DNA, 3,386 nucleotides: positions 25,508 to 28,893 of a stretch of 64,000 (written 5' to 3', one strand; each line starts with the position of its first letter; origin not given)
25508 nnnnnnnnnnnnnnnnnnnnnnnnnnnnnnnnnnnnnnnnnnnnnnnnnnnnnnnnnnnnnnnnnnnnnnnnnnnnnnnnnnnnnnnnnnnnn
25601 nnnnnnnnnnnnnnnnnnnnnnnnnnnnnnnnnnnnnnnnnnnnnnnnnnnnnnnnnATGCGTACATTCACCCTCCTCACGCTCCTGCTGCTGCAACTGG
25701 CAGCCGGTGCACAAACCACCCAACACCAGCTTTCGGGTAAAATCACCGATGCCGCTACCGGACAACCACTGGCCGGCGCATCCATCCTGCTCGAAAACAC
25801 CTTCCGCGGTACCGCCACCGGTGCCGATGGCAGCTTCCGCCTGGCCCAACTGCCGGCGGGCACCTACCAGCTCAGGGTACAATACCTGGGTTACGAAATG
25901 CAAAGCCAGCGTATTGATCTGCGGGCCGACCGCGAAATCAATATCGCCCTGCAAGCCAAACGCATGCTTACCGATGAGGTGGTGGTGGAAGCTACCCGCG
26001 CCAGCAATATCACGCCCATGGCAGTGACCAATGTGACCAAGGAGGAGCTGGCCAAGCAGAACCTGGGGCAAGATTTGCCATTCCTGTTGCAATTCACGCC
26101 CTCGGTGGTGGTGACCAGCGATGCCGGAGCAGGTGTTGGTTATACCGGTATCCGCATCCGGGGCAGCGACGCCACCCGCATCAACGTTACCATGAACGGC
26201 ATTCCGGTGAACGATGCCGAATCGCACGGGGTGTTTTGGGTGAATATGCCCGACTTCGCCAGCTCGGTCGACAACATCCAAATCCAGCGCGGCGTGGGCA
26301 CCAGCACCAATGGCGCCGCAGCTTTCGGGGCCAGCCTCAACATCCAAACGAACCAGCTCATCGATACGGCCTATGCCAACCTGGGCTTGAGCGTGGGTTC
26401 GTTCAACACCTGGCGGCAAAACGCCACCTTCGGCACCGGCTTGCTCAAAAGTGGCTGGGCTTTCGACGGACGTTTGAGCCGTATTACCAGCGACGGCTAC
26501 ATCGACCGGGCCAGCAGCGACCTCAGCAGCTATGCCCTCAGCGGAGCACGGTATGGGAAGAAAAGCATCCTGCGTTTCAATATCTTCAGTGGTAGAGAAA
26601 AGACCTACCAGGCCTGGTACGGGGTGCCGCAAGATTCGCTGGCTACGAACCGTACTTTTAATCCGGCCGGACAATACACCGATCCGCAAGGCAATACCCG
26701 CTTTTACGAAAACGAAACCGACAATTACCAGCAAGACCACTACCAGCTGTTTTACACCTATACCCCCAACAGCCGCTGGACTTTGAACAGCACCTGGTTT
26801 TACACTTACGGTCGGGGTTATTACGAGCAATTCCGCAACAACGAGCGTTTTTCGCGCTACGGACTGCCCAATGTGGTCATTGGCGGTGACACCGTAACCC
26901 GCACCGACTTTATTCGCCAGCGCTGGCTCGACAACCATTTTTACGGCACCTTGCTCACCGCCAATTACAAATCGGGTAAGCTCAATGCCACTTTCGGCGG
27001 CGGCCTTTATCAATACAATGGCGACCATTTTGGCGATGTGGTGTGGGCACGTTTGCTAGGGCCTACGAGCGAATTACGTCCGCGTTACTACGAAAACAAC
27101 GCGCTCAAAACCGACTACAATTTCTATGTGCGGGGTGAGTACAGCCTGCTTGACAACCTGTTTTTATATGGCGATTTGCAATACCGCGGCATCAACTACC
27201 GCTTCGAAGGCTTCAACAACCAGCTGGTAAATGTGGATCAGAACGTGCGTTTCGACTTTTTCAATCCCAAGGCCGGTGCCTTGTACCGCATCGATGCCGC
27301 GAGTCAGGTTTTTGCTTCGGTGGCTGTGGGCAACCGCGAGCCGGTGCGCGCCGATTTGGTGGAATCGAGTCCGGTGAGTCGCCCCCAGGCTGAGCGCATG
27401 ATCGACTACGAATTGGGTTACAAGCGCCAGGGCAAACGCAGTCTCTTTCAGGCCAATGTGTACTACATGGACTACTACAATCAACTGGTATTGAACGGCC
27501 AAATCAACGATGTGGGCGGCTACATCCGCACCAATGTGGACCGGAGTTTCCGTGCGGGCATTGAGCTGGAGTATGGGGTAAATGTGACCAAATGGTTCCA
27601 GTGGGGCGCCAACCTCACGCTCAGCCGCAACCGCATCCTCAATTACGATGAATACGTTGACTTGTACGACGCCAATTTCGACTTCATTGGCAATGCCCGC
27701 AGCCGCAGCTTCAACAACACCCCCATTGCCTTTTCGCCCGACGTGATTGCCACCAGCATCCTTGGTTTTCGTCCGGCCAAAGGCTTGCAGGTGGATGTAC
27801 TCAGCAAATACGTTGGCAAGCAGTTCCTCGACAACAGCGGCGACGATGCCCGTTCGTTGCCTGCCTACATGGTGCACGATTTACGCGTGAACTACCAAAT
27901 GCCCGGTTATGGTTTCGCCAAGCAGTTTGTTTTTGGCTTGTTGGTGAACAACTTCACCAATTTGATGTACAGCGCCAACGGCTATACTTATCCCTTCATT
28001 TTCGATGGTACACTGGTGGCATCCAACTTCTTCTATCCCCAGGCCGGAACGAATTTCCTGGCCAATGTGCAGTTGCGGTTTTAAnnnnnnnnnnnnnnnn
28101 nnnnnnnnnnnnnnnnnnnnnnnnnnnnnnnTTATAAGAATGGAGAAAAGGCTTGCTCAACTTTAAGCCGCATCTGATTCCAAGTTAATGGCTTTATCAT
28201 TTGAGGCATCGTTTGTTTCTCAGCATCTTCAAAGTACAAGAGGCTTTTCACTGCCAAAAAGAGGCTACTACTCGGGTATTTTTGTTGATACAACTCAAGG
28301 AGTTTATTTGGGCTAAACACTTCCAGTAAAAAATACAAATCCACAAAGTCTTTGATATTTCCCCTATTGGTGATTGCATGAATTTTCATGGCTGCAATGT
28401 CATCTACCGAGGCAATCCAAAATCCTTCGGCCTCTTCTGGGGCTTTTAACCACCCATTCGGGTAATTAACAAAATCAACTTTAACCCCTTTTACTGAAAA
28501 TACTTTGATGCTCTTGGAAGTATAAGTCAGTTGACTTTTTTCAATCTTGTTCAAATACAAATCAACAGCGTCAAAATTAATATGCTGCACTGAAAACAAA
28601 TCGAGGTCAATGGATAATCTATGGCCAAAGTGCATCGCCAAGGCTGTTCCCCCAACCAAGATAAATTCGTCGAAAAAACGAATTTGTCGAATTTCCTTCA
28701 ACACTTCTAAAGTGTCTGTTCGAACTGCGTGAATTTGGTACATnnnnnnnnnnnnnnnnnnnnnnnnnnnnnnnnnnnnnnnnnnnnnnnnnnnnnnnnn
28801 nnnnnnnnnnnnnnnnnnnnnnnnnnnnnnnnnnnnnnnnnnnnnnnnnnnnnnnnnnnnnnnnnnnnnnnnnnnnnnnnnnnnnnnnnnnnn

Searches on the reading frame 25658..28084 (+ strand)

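Call 61: search_protein_families(library=pfam, proteins=[window:25658-28084:+], max_evalue=0.00001)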
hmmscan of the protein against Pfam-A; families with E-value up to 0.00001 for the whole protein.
window:25658-28084:+ (808 aa): 5 families
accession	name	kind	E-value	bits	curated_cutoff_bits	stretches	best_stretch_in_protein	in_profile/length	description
PF00593.30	TonB_dep_Rec_b-barrel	-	3.4e-25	90.2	27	1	312-765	16-435/436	TonB dependent receptor-like, beta-barrel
PF13715.12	CarbopepD_reg_2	-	4e-23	81.7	32.2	1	25-110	1-88/88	CarboxypepD_reg-like domain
PF13620.12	CarboxypepD_reg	-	1.7e-19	70.4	32.3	1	24-98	1-81/82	Carboxypeptidase regulatory-like domain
PF07715.20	Plug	-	1.7e-13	51.4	23.9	1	119-225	5-106/107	TonB-dependent Receptor Plug Domain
PF09430.16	EMC7_beta-sandw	-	1.2e-06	29.1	26.6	1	38-122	7-91/122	ER membrane protein complex subunit 7, beta-sandwich domain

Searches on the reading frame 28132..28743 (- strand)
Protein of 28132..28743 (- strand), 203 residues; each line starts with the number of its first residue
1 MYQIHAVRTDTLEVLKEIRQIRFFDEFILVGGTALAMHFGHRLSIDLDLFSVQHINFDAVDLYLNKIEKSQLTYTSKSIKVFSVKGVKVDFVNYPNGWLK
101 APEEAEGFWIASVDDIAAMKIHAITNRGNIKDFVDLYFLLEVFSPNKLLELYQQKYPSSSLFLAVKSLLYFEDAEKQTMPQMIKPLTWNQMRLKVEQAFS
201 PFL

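Call 61: search_protein_families(library=pfam, proteins=[window:28132-28743:-], max_evalue=0.00001)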
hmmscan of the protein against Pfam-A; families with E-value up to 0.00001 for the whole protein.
window:28132-28743:- (203 aa): 1 family
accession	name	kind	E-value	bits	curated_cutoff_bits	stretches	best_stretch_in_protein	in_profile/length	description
PF08843.17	AbiEii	-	8.3e-19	68.9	22.5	1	15-196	3-224/238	Nucleotidyl transferase AbiEii toxin, Type IV TA system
